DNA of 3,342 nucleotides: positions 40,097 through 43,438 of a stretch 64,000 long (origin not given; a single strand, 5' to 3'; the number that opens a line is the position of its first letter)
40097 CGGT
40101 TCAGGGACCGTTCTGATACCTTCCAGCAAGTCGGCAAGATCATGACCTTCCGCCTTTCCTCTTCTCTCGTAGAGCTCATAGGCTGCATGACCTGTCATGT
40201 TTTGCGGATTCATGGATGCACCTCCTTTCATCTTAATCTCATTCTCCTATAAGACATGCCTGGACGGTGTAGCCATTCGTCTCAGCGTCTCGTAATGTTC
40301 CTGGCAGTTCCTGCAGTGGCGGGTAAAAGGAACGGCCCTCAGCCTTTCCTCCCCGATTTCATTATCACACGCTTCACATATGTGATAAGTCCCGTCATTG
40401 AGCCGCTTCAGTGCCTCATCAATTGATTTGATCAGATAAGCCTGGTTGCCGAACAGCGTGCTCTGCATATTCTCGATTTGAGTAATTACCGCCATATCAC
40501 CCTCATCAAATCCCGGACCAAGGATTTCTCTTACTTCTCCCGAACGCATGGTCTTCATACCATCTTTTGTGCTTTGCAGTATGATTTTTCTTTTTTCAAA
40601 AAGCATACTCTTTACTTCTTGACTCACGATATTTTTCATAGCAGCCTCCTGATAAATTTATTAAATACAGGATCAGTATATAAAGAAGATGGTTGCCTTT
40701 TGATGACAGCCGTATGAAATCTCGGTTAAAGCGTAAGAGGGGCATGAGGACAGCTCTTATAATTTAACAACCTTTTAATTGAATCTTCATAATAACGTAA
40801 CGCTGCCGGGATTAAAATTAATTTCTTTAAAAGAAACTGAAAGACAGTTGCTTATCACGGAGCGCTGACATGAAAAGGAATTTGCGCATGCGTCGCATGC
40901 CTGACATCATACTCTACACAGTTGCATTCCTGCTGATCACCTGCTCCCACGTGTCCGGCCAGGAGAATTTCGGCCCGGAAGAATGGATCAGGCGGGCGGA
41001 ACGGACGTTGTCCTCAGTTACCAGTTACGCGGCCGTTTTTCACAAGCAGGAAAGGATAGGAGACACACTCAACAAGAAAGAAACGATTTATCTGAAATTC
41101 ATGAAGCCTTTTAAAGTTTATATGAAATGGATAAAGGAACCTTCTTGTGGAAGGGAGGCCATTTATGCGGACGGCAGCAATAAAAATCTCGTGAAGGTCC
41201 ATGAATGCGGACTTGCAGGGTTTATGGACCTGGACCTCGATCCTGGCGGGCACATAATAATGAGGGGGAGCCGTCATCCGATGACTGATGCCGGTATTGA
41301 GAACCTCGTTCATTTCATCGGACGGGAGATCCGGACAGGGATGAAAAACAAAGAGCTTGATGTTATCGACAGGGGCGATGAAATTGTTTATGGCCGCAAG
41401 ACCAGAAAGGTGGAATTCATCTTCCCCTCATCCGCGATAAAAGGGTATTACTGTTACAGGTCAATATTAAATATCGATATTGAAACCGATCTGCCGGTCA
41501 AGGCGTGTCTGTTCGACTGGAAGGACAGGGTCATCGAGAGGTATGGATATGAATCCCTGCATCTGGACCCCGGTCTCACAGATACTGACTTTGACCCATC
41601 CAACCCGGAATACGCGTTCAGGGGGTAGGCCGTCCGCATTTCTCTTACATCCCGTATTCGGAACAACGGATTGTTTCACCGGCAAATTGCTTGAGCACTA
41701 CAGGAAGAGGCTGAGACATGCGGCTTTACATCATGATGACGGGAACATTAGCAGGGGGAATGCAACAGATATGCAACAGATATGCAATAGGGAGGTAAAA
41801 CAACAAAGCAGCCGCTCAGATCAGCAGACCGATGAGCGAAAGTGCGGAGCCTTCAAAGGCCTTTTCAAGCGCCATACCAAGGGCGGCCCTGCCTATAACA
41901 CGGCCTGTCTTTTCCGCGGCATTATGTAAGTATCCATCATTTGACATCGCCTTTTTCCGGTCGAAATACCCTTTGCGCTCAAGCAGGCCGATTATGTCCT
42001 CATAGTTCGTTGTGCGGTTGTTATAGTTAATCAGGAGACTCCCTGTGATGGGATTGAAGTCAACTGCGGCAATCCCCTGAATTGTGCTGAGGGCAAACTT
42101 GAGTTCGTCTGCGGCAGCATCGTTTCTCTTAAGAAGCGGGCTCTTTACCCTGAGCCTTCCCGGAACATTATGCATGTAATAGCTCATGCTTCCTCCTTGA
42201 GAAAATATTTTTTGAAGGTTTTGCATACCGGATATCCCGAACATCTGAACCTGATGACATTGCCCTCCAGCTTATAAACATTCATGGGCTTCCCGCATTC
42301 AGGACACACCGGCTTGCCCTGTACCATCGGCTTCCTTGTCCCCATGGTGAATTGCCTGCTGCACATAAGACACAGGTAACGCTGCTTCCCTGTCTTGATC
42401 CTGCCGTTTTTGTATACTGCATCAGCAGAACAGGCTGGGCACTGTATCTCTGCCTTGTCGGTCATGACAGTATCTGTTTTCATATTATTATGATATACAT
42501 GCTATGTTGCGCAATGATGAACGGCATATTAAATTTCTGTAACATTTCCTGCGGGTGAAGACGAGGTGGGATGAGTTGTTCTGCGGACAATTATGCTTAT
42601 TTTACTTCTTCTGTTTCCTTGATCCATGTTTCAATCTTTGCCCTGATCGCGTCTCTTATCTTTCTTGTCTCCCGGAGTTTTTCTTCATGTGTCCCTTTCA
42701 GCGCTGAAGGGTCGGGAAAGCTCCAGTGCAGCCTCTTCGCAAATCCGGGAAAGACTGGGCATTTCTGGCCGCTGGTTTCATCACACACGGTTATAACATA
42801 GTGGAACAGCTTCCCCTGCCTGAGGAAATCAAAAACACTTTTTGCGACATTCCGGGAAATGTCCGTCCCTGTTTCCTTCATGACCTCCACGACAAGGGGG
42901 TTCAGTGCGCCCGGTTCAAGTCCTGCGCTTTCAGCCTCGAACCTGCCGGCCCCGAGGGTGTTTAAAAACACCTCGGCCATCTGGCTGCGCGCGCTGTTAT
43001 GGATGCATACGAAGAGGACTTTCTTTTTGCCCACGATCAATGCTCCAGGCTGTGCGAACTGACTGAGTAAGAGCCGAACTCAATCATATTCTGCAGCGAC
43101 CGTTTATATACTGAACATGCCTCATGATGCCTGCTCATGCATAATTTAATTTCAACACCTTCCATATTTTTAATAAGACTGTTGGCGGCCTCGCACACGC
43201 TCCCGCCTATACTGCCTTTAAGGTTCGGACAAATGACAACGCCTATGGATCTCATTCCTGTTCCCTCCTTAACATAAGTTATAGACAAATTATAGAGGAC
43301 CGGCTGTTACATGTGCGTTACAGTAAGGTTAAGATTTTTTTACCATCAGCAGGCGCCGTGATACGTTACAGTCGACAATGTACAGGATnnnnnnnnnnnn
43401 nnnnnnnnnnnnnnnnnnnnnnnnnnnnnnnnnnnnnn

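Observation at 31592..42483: Four CxxC-less HMA-like paralogues organised around a P2-type ATPase / MetK-like / CorA operon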

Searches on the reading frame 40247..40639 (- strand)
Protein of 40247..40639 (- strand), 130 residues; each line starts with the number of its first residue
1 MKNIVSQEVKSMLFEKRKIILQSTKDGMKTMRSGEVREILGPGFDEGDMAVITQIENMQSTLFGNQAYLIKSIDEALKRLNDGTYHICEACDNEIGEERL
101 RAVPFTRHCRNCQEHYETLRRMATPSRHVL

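Call 44: search_protein_families(library=pfam, proteins=[window:40247-40639:-], max_evalue=1)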
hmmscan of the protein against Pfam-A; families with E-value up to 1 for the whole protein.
window:40247-40639:- (130 aa): 2 families
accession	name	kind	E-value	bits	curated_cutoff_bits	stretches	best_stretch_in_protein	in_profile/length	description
PF01258.23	zf-dskA_traR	-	1.1e-13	51.4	24.9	1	83-117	1-35/36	Prokaryotic dksA/traR C4-type zinc finger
PF09723.15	Zn_ribbon_8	-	0.073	13.5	34.4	1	108-125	7-24/41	Zinc ribbon domain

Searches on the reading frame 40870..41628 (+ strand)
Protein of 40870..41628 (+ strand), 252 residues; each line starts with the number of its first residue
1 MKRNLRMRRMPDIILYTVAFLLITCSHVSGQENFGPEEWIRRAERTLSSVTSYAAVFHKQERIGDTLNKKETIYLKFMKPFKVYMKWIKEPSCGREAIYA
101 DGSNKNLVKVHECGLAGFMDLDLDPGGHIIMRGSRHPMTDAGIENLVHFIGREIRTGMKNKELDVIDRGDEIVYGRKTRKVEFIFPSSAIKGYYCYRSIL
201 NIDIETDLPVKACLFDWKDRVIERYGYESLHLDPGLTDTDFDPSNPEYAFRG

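Call 44: search_protein_families(library=pfam, proteins=[window:40870-41628:+], max_evalue=1)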
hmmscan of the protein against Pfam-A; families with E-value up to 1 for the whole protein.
window:40870-41628:+ (252 aa): 3 families
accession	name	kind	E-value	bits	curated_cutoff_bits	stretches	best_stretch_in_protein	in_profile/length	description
PF07608.17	DUF1571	-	2.5e-45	154.9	27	1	50-250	1-208/208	Protein of unknown function (DUF1571)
PF03888.20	MucB_RseB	-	1.6e-05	25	22.3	1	164-243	102-176/178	MucB/RseB N-terminal domain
PF09921.14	DUF2153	-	0.13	12.6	23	1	37-92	3-57/123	Uncharacterized protein conserved in archaea (DUF2153)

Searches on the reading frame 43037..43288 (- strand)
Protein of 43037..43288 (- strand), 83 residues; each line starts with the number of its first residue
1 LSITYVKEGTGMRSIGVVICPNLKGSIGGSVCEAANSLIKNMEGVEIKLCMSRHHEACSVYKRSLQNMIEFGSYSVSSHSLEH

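Call 44: search_protein_families(library=pfam, proteins=[window:43037-43288:-], max_evalue=1)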
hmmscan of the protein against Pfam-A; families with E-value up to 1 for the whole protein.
window:43037-43288:- (83 aa): 2 families
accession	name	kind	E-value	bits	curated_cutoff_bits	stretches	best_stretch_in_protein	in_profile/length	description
PF04611.18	AalphaY_MDB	-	0.14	12.8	32.1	1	47-82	66-101/146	Mating type protein A alpha Y mating type dependent binding region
PF18308.6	GGA_N-GAT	-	0.22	11.6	25.6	1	33-42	23-32/39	N-terminal extension of GAT domain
